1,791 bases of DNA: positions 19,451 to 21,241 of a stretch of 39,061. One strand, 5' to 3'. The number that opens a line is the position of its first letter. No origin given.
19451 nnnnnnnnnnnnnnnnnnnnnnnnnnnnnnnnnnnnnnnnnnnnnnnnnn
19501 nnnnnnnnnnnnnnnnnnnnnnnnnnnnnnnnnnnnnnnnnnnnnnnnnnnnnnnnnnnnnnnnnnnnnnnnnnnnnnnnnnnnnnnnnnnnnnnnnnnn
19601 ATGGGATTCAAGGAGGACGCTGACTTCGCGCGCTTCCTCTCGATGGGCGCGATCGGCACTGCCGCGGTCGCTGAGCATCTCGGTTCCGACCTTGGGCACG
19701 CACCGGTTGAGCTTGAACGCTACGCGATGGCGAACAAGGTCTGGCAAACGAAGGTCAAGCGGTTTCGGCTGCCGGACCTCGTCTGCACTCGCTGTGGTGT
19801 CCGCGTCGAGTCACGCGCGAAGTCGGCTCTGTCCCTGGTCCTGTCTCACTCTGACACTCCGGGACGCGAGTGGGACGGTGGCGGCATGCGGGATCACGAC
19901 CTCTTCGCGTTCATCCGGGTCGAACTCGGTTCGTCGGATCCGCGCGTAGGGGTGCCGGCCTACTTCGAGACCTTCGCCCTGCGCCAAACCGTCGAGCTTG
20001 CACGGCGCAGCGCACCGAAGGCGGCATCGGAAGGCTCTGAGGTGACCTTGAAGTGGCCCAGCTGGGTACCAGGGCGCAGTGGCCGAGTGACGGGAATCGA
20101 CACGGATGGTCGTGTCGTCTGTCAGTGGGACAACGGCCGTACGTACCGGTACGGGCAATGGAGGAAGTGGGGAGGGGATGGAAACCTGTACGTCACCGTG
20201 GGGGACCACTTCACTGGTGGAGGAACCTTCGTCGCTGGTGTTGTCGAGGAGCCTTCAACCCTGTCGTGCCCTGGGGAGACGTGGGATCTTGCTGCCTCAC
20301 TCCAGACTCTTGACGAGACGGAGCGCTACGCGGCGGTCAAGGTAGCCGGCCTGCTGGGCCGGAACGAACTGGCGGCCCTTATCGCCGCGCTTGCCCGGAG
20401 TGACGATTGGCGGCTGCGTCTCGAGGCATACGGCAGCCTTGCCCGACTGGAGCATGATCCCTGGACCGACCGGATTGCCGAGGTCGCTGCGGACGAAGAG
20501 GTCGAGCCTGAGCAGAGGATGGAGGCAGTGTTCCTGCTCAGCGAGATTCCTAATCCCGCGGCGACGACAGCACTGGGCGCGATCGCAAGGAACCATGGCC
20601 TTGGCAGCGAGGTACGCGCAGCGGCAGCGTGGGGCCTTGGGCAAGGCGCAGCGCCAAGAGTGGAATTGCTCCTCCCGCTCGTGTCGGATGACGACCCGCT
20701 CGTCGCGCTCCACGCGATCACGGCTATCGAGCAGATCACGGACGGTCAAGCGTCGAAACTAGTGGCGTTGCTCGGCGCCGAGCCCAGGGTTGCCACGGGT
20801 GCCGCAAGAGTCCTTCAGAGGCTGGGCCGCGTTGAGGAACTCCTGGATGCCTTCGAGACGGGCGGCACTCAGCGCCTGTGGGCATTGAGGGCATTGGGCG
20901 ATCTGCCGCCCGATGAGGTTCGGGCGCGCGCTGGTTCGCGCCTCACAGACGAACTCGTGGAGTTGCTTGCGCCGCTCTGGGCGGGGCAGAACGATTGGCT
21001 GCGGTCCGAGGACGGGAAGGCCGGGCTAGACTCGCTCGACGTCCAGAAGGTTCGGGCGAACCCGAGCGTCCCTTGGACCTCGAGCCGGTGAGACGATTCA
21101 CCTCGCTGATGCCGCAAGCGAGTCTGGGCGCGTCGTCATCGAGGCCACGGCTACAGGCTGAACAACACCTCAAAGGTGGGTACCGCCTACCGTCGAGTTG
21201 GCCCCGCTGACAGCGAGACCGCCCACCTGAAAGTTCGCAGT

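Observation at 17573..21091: C-protein-controlled R-M-like module whose effector is a nuclease-like/HEAT-repeat fusion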

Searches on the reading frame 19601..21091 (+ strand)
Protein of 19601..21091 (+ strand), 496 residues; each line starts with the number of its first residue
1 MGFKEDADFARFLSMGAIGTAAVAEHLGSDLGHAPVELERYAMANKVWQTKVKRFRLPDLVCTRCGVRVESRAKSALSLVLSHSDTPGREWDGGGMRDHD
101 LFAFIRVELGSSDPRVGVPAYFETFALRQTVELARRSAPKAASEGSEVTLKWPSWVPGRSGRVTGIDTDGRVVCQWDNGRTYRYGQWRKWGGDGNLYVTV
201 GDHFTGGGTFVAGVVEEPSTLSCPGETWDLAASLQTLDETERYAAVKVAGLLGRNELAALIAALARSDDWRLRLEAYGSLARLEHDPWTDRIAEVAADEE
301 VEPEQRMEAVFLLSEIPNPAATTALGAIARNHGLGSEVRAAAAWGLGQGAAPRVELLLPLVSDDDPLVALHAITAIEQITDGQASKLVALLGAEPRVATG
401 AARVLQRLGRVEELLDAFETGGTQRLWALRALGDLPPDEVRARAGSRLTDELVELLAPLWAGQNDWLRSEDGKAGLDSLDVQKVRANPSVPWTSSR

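Call 3: search_protein_families(library=pfam, proteins=[window:19601-21091:+], max_evalue=0.01)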
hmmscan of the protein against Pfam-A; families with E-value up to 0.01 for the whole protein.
window:19601-21091:+ (496 aa): 2 families
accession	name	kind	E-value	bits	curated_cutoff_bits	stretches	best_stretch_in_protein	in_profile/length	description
PF13646.12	HEAT_2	-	1.1e-11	45.3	27.7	3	337-405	15-87/88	HEAT repeats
PF14192.12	DUF4314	-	0.00044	20.6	27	1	157-181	32-56/69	Domain of unknown function (DUF4314)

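Call 5: search_protein_families(library=padloc, proteins=[window:19601-21091:+], max_evalue=0.01)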
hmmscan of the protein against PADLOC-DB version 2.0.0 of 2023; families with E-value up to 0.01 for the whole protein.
window:19601-21091:+ (496 aa): 0 families

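Call 6: search_protein_families(library=ncbifam, proteins=[window:19601-21091:+], max_evalue=0.01)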
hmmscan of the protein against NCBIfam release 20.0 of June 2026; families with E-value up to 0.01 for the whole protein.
window:19601-21091:+ (496 aa): 1 family
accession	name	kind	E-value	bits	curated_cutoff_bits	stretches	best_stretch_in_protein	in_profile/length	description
NF045915.1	PhycobilmeDegNblB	equivalog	3.2e-06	26.8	300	1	231-300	136-205/214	phycobilisome degradation protein NblB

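Call 7: find_homologous_proteins(query=window:19601-21088:+, max_evalue=0.001)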
Query window:19601-21088:+ (496 aa): 321 proteins with E <= 0.001 among 8000 candidates; the best 120 are listed.
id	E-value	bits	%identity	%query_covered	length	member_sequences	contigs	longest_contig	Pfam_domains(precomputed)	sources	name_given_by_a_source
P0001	0.0e+0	1109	100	100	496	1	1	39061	PF13646.13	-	-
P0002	2.6e-293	991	90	100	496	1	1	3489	PF13646.13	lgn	-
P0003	1.7e-285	966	88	100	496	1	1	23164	PF13646.13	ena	-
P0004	8.7e-278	940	85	100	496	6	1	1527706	PF13646.13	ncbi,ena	-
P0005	8.4e-239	812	76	99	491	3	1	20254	PF13646.13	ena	-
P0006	4.2e-237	806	75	99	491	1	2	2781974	PF13646.13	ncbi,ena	-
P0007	9.4e-230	782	72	99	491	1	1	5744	PF13646.13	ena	-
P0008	9.5e-225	765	71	99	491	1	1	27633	PF13646.13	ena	-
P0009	5.1e-211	720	68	99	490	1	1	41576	PF13646.13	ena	-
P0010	2.3e-203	695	66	98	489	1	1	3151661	PF13646.13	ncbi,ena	-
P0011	6.4e-183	627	60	99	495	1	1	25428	PF13646.13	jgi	jgi:hypothetical protein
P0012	1.1e-179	617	75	77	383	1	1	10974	PF13646.13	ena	-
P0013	2.0e-179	616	59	98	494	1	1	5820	PF13646.13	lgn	-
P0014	2.0e-178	612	60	99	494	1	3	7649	PF13646.13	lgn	-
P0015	4.4e-178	611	58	99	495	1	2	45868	PF13646.13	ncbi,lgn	-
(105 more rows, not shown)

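Call 8: search_solved_structures(query=window:19601-21088:+, max_evalue=1)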
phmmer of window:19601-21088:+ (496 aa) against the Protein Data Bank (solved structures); distinct sequences matched with E-value up to 1: 18.
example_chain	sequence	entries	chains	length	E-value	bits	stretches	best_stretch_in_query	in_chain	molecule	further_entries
4zv6_A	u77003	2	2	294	2.2e-08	36.6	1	232-416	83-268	AlphaRep-7 | alpha-Rep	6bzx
4xl5_C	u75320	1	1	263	5.1e-06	28.8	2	337-435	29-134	bGFP-A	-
4xvp_D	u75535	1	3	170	0.00026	23.1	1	238-358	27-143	BGFP-C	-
8aw4_A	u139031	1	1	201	0.00099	21.2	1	232-330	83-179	ALPHAREP bB-E3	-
9rhz_A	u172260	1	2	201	0.0021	20.1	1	242-381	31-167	ALPHAREP bE5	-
5dcq_A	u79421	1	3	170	0.0022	20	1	239-358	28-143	artificial repeat proteins (alphaREP3)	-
7p0h_A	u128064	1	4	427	0.0024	19.9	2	336-410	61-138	Helicobacter pylori ComF fused to an artificial alphaREP crystallization helper (named B2)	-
6gx7_E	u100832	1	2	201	0.006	18.6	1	240-382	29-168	iiiA5 ALPHAREP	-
6g4j_B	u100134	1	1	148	0.014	17.4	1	337-402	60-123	alphaREP bE8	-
8aw4_B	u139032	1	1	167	0.016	17.2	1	234-364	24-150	ALPHAREP bGFPD-YY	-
6a6i_A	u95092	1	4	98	0.024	16.6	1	353-430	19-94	Excision repair cross-complementing rodent repair deficiency, complementation group 6 vari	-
6gwd_G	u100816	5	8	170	0.053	15.5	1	304-413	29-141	iiH5 ALPHAREP | iih5 Alpha Repeating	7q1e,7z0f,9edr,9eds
3ltm_A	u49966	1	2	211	0.11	14.4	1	311-443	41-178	Alpha-Rep4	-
9t1m_A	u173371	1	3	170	0.24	13.4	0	338-410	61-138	Alpha Rep E4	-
7oop_b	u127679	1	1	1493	0.9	11.5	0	349-430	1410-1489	DNA excision repair protein ERCC-6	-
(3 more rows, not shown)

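Call 11: find_related_loci(query=A1, collection=genome_contigs, flank=8000)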
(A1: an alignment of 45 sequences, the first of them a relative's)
Query A1 (496 aa) in genome_contigs; peptide patterns used: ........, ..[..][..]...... (x = any residue, [..] = any of these).
78 stretches matched a pattern; 58 encode a relative of the query (tblastn E <= 1e-3); 58 distinct loci.
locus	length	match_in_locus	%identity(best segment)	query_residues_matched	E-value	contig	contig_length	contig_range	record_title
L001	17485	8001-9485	85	1-495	0e+0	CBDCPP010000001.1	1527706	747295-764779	MAG: Dehalococcoidia bacterium isolate ce4ed754-9089-45ac-9df7-8ad5b357a940 genome assembly, contig: contig_1, whole gen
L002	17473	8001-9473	75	1-491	0e+0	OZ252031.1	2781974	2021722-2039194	MAG: Dehalococcoidia bacterium isolate dff2a26e-0c85-4687-84f1-4c242d812589 genome assembly, chromosome: 1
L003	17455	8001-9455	66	1-485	0e+0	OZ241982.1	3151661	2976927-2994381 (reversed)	MAG: Dehalococcoidia bacterium isolate a2993f7c-5a6d-48af-91e8-092aec37f8f7 genome assembly, chromosome: 1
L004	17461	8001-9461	56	1-485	3e-170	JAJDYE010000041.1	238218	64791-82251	MAG: Acidimicrobiia bacterium isolate jk18x27bins.72 k141_130160, whole genome shotgun sequence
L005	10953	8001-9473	58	1-489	7e-170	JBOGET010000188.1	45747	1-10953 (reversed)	MAG: Acidimicrobiia bacterium isolate M3-S_metabat2.bin.293 k127_2749894, whole genome shotgun sequence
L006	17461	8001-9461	55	1-485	8e-169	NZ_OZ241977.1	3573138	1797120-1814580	MAG: Candidatus Poriferisocius sp. isolate 487b4cec-4729-4ab4-8a52-7084cce3f8e8 chromosome 1, complete sequence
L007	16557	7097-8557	56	1-485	2e-168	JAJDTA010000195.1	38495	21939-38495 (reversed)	MAG: Acidimicrobiia bacterium isolate jk18x11bins.4 k141_193585, whole genome shotgun sequence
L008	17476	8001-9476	56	1-491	9e-169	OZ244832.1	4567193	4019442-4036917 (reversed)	MAG: Candidatus Aldehydirespirator sp. isolate 45bd059b-89eb-4db7-924e-096435c6defb genome assembly, chromosome: 1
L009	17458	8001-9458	55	1-484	6e-168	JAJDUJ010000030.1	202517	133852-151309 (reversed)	MAG: Acidimicrobiia bacterium isolate jk18x1bzbins.74 k141_1276266, whole genome shotgun sequence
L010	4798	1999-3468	56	1-488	1e-168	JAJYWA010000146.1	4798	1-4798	MAG: Actinomycetes bacterium isolate FK2.bin64 NODE_24842_length_4798_cov_1.022693, whole genome shotgun sequence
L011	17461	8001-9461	54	1-485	3e-164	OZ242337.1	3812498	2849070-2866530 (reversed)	MAG: Candidatus Aldehydirespiratoraceae bacterium isolate 4e9cc62d-94a8-4610-be7f-a0f893ae6d2b genome assembly, chromoso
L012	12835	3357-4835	55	1-491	3e-163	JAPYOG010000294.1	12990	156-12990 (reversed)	MAG: Candidatus Poriferisocius anaerobius isolate m_rhhh12 Seq294, whole genome shotgun sequence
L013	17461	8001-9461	55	1-485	3e-163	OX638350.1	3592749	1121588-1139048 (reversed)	MAG: uncultured Acidimicrobiales bacterium isolate f23ad4c5-4acf-44dc-8341-13aaafada964 genome assembly, chromosome: 1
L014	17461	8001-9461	56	1-485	7e-163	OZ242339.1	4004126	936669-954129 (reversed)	MAG: Acidimicrobiales bacterium isolate d2f1fe46-59da-42e5-8b0a-fdf35f8109fa genome assembly, chromosome: 1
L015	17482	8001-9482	53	1-492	4e-161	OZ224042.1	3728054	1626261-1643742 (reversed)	MAG: Acidimicrobiales bacterium isolate 5fd421f4-4967-4565-8d05-0d282dd64fa1 genome assembly, chromosome: 1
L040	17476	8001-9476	45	1-485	6e-116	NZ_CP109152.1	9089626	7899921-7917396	Nonomuraea sp. NBC_01738 chromosome, complete genome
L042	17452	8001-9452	39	1-485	1e-87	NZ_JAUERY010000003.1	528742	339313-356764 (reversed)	Corynebacterium sp. CCM 9203 3, whole genome shotgun sequence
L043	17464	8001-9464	40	1-485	3e-87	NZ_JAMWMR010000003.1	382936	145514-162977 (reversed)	Streptomyces macrolidinus strain RY43-2 3, whole genome shotgun sequence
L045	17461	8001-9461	40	1-485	2e-85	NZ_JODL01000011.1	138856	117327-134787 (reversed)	Streptomyces megasporus strain NRRL B-16372 contig11.1, whole genome shotgun sequence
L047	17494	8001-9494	40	1-495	8e-83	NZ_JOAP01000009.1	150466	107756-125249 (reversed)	Streptomyces aureocirculatus strain NRRL ISP-5386 contig9.1, whole genome shotgun sequence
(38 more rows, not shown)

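Call 16: predict_structure(alignment_id=A1)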
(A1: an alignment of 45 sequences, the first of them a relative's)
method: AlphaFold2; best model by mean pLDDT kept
length: 496 residues; sequences in the alignment: 45
mean_pLDDT: 86.7   pTM: 0.83
mean pLDDT of the five models: 86.7, 86.3, 85.4, 85.0, 84.0
residues with pLDDT >= 90: 317; 70-90: 112; 50-70: 53; < 50: 14
segments of 3 or more residues with pLDDT < 50: 1-4, 469-471, 491-496
pLDDT, mean of each block of 10 residues (from residue 1): 52 79 93 91 62 70 96 93 85 90 90 82 96 87 71 95 92 95 88 87 94 94 96 95 96 96 95 96 93 95 90 91 97 92 90 92 87 89 94 91 92 94 93 89 91 90 59 55 54 36
secondary structure, 60 per line:
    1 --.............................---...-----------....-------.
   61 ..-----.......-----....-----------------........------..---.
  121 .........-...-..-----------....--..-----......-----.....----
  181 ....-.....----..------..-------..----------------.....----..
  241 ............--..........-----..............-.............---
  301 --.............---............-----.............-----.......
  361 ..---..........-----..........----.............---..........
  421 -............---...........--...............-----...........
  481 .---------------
elements in order: H3-31 E35-37 H49-52 E60-62 E68-74 E80-83 E101-108 E120-123 H124-129 E148-151 E161-166 E172-176 E181-184 H186-190 H230-234 H239-252 H255-264 H270-283 H285-297 H303-315 H319-330 H336-348 H354-362 H366-375 H381-390 H395-407 H411-420 H422-433 H437-447 H450-464 H470-481

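Call 18: fold_search(model_id=the predicted structure, library=pdb)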
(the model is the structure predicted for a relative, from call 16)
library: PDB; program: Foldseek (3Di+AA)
matches with E <= 10: 1138; with E <= 0.001: 25
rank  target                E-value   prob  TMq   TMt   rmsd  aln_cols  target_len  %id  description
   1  6bzx_A                1.7e-06  1.00  0.28  0.43   8.5       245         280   24  Structure of the artificial complex alpha-Rep/Octarellin V.1 crystallized by counter diffusion in a capillary (released 2019-01-09)
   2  6fsq                  3.7e-06  1.00  0.17  0.23  14.7       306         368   21  Structure of A3_bGFPD, an artificial bi-domain protein based on two different alphaRep domains : A3 and a GFP binding do (released 2018-08-08)
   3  4zv6_A                6.2e-06  1.00  0.29  0.46  10.5       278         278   23  Crystal structure of the artificial alpharep-7 octarellinV.1 complex (released 2016-05-25)
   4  4xl5_C                1.5e-05  1.00  0.29  0.50   8.1       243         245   24  X-ray structure of bGFP-A / EGFP complex (released 2015-08-19)
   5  7p0h_A                1.7e-05  1.00  0.28  0.32   7.0       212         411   25  Crystal structure of Helicobacter pylori ComF fused to an artificial alphaREP crystallization helper(named B2) (released 2022-04-06)
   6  7q1f_T                3.5e-05  1.00  0.29  0.55   6.4       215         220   25  CPAP:TUBULIN:IE5 ALPHAREP COMPLEX (released 2022-04-20)
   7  7q1f_C                5.3e-05  1.00  0.29  0.55   6.2       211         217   26  CPAP:TUBULIN:IE5 ALPHAREP COMPLEX (released 2022-04-20)
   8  7z0g_T                5.3e-05  1.00  0.18  0.30  10.2       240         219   23  CPAP:TUBULIN:IE5 ALPHAREP COMPLEX P1 SPACE GROUP (released 2022-04-13)
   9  4wv6_A                7.3e-05  1.00  0.24  0.27  11.1       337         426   14  Heterodimer of Importin alpha 1 with nuclear localization signal of TAF8 (released 2015-01-28)
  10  6gwc_C                7.7e-05  1.00  0.29  0.55   6.1       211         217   26  Tubulin:iE5 alphaRep complex (released 2019-01-30)
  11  7z0g_C                7.7e-05  1.00  0.28  0.54   6.2       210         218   26  CPAP:TUBULIN:IE5 ALPHAREP COMPLEX P1 SPACE GROUP (released 2022-04-13)
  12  4rxh_B                9.7e-05  1.00  0.25  0.29  11.3       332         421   14  Crystal Structure of Importin-alpha from Neurospora crassa complexed with SV40NLS (released 2015-07-01)
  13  1oyz                  2.6e-04  1.00  0.25  0.39  10.4       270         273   17  X-RAY STRUCTURE OF YIBA_ECOLI NORTHEAST STRUCTURAL GENOMICS CONSORTIUM TARGET ET31. (released 2003-08-12)
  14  8fub_A                2.9e-04  1.00  0.23  0.27  12.6       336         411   12  Crystal structure of human Importin alpha 3 in complex with Hendra virus matrix protein NLS1 (released 2023-02-15)
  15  8rc4_d                3.2e-04  1.00  0.20  0.14  11.5       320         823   16  Structure of Integrator-PP2A complex (released 2024-02-07)
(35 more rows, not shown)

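Call 56: list_cluster_members(proteins=[L040:8001-9500:+, L042:8001-9455:+, L043:8001-9467:+, L045:8001-9464:+, L047:8001-9467:+])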
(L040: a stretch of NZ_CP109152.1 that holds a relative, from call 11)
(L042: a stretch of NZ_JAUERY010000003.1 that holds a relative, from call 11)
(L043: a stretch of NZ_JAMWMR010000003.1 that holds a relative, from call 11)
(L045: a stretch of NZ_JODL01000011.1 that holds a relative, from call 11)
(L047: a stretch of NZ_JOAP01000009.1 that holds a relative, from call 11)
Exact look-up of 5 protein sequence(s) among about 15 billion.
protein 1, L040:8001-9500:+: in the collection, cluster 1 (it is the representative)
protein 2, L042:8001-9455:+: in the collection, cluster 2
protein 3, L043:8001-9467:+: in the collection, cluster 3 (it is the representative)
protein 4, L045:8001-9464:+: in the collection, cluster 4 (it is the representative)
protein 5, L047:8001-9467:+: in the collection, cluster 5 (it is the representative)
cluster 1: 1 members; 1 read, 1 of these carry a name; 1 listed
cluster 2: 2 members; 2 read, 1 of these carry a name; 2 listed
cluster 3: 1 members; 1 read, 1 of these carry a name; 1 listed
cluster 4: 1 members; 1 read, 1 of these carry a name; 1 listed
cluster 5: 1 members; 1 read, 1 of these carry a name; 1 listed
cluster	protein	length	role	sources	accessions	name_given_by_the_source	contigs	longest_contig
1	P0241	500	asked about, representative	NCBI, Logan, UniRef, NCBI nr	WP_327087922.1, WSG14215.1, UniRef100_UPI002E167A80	hypothetical protein OIE66_37255 [Nonomuraea sp. NBC_01738] | HEAT repeat domain-containing protein n=1 Tax=Nonomuraea sp. NBC_01738 TaxID=2976003 ...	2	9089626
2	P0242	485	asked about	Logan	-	-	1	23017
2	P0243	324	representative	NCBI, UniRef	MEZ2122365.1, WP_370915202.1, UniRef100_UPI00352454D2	HEAT repeat domain-containing protein [Corynebacterium sp. CCM 9203] | HEAT repeat domain-containing protein n=1 Tax=Corynebacterium sp. CCM 9203 TaxID=3057615 ...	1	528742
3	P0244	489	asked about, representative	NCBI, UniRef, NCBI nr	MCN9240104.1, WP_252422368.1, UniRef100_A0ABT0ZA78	hypothetical protein NGF19_04740 [Streptomyces sp. RY43-2] | HEAT repeat domain-containing protein n=1 Tax=Streptomyces macrolidinus TaxID=2952607 ... | hypothetical protein [Streptomyces macrolidinus]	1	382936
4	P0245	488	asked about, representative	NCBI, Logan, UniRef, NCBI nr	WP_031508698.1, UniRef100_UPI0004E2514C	HEAT repeat domain-containing protein [Streptomyces megasporus] | HEAT repeat domain-containing protein n=1 Tax=Streptomyces megasporus TaxID=44060 ...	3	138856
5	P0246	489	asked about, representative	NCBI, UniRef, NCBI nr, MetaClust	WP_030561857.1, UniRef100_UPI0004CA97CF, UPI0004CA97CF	HEAT repeat domain-containing protein [Streptomyces aureocirculatus] | HEAT repeat domain-containing protein n=1 Tax=Streptomyces aureocirculatus TaxID=67275 ... | hypothetical protein [Streptomyces aureocirculatus]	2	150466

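Call 65: search_dna_similar(query=window:19601-21088:+, collection=plasmids, mode=protein, max_evalue=0.00001, max_rows=20)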
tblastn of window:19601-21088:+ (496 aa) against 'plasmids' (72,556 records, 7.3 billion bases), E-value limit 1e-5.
No match.

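Call 85: find_related_loci(query=A4, collection=metagenome_contigs, flank=4000)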
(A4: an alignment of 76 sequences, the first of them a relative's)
Query A4 (496 aa) in metagenome_contigs; peptide patterns used: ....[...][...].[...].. (x = any residue, [..] = any of these).
304 stretches matched a pattern; 237 encode a relative of the query (tblastn E <= 1e-3); the best 80 are kept; 80 distinct loci.
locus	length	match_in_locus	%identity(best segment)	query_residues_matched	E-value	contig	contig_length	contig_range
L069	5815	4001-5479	55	1-491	2e-170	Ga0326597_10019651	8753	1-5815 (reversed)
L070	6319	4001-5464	54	1-485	1e-159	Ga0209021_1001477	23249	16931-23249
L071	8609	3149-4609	53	1-485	2e-159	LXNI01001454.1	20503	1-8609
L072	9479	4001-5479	55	1-491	3e-159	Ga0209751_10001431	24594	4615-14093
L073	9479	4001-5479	55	1-491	3e-159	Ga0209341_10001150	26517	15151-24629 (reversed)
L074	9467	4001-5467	53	1-488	2e-153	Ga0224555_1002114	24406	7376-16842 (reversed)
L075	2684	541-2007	53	1-488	6e-160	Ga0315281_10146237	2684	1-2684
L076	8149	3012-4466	53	1-488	9e-151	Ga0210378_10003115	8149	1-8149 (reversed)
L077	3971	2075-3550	54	1-491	4e-153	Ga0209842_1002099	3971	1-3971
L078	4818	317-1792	54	1-491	7e-149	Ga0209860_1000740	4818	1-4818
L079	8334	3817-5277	54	1-490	5e-146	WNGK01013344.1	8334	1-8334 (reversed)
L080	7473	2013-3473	54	1-490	1e-145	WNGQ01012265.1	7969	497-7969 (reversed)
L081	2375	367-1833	51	1-490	5e-154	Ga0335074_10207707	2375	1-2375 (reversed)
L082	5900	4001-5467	51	1-488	4e-143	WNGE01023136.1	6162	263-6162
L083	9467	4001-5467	51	1-488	1e-142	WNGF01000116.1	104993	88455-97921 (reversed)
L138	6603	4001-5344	37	1-460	3e-68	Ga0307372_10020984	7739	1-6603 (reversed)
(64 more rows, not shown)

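Call 95: search_solved_structures(query=L138:3450-3974:+, max_evalue=0.001)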
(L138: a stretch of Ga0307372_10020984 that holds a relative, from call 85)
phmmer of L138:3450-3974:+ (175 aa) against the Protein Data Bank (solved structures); distinct sequences matched with E-value up to 0.001: 6.
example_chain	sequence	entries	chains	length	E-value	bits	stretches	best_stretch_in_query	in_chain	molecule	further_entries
3ksk_A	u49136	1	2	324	1.5e-41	145.5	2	21-173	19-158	Type-2 restriction enzyme PvuII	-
1eyu_A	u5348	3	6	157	1.1e-19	74.2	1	20-170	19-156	TYPE II RESTRICTION ENZYME PVUII | PROTEIN (PVUII (E.C.3.1.21.4))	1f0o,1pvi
1h56_A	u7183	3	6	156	1.1e-19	74.2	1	20-170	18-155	TYPE II RESTRICTION ENZYME PVUII | Pvu II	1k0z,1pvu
1ni0_A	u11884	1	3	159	2.5e-19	73.1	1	20-171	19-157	Type II restriction enzyme PvuII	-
3pvi_A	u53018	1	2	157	1.1e-18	71.1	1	20-170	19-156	PROTEIN (PVUII ENDONUCLEASE)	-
2pvi_A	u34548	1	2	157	1.3e-17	67.6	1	20-170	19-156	TYPE II RESTRICTION ENZYME PVUII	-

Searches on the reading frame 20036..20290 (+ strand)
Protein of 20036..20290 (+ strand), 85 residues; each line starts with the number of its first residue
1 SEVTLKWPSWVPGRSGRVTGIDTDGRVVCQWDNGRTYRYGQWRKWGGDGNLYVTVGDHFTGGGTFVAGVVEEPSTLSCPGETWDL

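Call 29: search_protein_families(library=pfam, proteins=[window:20036-20290:+], max_evalue=10)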
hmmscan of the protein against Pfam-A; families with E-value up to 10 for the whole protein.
window:20036-20290:+ (85 aa): 3 families
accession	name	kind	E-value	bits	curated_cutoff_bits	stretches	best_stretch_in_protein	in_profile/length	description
PF14192.12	DUF4314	-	4e-05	23.9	27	1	12-36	32-56/69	Domain of unknown function (DUF4314)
PF23044.1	SH3-C_UBE2O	-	0.025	14.9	21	1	16-36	28-48/68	UBE2O, ubiquitin binding SH3-C domain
PF02237.23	BPL_C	-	0.075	13.4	21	1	15-34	16-35/48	Biotin protein ligase C terminal domain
